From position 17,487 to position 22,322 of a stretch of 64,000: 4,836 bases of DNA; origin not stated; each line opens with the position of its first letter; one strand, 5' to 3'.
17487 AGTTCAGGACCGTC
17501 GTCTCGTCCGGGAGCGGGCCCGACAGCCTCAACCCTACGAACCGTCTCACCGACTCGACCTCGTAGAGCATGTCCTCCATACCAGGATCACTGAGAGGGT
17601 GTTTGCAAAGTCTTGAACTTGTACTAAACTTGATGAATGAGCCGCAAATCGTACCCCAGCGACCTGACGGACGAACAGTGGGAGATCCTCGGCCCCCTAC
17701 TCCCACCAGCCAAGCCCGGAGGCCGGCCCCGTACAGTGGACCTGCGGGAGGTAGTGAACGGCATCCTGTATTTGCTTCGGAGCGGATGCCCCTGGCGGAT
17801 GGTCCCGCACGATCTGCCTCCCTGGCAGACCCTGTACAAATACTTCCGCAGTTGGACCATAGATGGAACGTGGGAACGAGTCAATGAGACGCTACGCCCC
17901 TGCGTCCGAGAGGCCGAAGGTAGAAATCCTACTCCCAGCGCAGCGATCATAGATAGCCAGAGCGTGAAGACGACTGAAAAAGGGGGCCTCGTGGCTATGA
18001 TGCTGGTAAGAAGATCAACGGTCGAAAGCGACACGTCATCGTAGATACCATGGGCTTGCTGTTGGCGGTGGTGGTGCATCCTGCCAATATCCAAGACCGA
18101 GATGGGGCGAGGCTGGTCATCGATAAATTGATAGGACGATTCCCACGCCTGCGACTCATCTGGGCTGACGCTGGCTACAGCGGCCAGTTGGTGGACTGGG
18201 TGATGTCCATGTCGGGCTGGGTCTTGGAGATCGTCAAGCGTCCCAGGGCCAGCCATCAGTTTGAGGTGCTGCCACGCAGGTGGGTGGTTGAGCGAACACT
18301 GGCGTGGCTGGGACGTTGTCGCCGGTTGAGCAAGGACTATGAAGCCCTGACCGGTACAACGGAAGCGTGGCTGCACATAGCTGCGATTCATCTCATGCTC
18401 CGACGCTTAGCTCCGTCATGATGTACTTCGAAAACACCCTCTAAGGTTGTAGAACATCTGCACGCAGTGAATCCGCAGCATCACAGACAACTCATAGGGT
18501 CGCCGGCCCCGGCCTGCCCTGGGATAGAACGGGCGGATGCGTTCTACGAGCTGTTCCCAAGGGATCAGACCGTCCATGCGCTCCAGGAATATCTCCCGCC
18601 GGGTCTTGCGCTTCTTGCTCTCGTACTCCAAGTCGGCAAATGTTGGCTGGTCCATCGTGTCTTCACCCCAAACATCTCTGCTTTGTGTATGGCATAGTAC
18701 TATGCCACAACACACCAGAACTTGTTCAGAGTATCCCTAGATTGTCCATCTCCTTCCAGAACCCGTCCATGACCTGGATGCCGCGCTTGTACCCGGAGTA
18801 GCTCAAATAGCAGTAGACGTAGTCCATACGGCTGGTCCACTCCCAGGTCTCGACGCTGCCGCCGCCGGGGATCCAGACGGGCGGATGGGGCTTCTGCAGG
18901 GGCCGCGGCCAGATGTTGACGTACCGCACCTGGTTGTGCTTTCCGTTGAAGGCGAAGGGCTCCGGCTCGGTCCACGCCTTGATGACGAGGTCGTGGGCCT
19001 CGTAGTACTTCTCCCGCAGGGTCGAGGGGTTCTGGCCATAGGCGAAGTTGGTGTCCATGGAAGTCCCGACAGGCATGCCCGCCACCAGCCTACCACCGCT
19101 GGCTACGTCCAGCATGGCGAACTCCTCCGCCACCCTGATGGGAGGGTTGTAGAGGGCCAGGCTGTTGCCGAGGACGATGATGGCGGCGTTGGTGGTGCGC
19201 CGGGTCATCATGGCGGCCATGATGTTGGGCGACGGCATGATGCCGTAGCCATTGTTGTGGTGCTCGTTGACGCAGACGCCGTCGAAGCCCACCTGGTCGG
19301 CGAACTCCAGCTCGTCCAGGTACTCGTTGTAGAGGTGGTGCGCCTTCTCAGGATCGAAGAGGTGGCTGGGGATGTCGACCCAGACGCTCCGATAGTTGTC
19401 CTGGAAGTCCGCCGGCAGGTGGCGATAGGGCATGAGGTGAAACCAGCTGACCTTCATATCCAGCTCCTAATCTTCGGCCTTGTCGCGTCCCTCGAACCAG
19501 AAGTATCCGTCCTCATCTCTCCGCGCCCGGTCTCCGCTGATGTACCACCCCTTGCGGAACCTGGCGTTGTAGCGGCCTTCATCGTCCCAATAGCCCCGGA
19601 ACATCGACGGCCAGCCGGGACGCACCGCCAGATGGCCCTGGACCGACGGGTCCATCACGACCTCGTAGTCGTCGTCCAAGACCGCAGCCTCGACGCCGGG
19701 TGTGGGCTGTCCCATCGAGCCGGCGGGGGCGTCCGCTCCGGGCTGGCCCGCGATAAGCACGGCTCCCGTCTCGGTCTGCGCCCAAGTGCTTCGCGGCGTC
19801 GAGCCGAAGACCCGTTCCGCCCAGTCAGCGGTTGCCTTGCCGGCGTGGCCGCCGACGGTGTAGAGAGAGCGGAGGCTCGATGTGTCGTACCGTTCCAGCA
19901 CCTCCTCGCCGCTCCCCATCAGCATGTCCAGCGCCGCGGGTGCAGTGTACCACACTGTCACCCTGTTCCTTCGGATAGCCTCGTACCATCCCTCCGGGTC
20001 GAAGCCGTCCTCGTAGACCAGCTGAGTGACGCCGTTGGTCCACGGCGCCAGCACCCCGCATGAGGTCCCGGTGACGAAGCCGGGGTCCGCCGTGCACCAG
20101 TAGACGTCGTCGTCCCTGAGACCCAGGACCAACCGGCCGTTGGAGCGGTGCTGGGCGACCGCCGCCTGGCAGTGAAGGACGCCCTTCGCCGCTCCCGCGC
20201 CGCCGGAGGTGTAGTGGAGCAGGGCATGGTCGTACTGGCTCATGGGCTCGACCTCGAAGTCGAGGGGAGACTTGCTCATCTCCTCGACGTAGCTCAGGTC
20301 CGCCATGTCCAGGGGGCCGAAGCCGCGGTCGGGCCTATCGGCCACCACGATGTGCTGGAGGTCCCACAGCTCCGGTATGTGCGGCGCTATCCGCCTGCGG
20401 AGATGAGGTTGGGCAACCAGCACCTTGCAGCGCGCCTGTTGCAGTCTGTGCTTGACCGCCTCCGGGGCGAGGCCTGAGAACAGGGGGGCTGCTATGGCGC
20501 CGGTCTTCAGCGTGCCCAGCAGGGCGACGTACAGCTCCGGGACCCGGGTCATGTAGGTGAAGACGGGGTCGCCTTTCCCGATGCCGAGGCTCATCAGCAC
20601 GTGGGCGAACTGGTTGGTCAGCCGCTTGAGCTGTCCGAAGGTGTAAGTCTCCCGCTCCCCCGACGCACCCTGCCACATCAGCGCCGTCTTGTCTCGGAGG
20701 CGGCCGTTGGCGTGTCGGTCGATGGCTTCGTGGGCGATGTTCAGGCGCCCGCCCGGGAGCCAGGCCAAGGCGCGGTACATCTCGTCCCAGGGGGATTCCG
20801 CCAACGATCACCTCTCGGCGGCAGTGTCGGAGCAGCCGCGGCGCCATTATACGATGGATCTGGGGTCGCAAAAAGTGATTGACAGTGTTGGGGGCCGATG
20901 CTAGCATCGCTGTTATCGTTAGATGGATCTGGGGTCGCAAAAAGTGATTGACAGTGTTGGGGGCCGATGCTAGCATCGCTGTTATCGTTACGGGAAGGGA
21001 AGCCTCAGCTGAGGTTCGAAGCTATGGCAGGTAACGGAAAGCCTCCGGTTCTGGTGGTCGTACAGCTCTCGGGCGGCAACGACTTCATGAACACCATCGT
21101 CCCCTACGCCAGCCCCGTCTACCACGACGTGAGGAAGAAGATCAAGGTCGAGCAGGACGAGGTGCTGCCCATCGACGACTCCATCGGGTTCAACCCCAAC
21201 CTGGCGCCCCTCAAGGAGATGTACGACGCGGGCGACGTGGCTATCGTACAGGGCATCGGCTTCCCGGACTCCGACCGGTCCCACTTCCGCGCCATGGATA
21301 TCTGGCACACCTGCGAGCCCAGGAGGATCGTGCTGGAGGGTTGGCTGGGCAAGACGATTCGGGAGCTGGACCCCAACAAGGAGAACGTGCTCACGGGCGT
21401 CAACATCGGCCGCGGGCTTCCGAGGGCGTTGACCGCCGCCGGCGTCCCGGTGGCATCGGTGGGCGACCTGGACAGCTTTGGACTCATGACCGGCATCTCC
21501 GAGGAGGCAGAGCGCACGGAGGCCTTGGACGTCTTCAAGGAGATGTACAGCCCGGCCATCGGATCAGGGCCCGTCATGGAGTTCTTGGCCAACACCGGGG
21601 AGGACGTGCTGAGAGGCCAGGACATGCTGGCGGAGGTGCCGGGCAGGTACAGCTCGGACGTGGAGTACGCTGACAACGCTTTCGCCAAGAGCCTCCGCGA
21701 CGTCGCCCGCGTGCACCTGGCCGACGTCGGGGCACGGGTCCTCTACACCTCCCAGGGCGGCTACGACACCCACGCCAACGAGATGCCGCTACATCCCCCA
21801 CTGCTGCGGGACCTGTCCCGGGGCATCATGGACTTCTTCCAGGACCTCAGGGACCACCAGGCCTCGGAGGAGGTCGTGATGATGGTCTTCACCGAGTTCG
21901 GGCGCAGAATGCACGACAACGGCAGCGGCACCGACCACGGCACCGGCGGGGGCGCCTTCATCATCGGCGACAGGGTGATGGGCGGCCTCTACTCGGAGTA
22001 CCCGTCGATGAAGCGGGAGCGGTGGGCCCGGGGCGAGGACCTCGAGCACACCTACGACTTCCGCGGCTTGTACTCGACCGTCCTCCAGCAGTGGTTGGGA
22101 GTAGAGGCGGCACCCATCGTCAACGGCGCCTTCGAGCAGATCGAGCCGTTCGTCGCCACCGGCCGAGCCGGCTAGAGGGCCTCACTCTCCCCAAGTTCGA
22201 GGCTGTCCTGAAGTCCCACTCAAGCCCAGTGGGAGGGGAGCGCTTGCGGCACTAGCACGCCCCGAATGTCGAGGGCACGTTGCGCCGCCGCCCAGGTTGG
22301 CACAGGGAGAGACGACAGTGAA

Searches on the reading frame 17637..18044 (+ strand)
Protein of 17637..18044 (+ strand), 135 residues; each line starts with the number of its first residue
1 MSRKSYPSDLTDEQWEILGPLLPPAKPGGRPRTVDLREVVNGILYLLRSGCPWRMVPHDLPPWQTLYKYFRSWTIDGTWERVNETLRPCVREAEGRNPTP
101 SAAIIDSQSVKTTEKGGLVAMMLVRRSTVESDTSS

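Call 35: search_protein_families(library=pfam, proteins=[window:17637-18044:+], max_evalue=0.001)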
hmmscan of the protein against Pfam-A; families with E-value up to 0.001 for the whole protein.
window:17637-18044:+ (135 aa): 1 family
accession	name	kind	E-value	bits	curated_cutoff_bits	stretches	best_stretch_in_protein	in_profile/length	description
PF13340.11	DUF4096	-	6.9e-33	113.2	34.3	1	10-82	1-75/76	Putative transposase of IS4/5 family (DUF4096)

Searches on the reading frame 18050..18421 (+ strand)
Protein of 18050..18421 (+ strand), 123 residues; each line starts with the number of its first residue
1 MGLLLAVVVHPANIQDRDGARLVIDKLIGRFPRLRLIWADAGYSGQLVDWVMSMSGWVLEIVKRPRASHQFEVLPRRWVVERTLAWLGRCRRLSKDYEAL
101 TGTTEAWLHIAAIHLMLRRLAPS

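Call 35: search_protein_families(library=pfam, proteins=[window:18050-18421:+], max_evalue=0.001)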
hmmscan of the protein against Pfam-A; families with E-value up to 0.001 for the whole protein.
window:18050-18421:+ (123 aa): 2 families
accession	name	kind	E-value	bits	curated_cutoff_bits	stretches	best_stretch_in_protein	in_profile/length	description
PF01609.27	DDE_Tnp_1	-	8.5e-20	71.8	23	1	1-115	46-199/200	Transposase DDE domain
PF13586.12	DDE_Tnp_1_2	-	6.1e-08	33.4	29.2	1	55-118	19-86/86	Transposase DDE domain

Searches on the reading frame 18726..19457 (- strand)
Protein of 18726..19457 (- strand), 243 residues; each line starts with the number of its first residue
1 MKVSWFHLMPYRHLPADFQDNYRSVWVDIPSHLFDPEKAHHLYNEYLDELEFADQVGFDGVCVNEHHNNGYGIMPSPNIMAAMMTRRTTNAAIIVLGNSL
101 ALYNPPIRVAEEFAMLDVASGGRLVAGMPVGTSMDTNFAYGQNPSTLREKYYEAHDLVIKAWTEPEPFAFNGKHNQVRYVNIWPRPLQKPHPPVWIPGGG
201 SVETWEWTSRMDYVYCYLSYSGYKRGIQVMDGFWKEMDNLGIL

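Call 35: search_protein_families(library=pfam, proteins=[window:18726-19457:-], max_evalue=0.001)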
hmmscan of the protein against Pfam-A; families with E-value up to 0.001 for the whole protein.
window:18726-19457:- (243 aa): 1 family
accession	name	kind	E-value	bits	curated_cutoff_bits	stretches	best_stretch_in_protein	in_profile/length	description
PF00296.26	Bac_luciferase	-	3.2e-24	86.3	27.9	1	43-200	22-174/314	Luciferase-like monooxygenase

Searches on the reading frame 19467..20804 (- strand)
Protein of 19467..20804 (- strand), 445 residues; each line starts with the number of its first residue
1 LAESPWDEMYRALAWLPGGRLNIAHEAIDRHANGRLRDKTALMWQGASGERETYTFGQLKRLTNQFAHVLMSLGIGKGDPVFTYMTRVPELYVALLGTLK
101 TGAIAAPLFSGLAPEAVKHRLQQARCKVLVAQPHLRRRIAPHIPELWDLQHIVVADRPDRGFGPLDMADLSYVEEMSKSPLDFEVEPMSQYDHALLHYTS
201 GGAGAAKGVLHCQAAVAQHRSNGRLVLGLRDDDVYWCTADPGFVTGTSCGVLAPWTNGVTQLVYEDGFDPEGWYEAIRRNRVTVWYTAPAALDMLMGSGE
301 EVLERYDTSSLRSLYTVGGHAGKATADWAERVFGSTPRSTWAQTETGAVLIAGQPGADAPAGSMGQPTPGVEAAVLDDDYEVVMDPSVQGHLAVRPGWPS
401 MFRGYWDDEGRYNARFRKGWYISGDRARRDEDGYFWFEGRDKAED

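Call 35: search_protein_families(library=pfam, proteins=[window:19467-20804:-], max_evalue=0.001)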
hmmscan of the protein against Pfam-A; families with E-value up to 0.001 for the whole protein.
window:19467-20804:- (445 aa): 1 family
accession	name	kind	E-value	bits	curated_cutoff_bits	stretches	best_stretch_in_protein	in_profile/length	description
PF00501.34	AMP-binding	-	2.5e-70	237.7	29.9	1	30-406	3-384/384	AMP-binding enzyme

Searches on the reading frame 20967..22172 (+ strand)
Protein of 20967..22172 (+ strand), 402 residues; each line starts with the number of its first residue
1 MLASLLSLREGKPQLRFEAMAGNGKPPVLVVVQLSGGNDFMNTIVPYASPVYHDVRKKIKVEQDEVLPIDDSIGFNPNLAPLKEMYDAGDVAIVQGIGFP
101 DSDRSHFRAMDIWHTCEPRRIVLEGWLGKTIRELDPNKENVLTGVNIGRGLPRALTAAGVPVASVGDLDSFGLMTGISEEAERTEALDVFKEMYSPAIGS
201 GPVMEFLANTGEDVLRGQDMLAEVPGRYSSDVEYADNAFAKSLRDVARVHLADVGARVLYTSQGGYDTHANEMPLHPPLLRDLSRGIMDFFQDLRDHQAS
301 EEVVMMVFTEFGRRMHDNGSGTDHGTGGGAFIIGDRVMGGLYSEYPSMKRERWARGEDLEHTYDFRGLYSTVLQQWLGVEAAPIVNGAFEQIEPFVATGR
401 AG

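Call 35: search_protein_families(library=pfam, proteins=[window:20967-22172:+], max_evalue=0.001)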
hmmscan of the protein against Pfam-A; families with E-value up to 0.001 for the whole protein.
window:20967-22172:+ (402 aa): 1 family
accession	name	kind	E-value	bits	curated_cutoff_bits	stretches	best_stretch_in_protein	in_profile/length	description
PF07394.17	DUF1501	-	4.3e-19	69.4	27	1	208-351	202-342/390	Protein of unknown function (DUF1501)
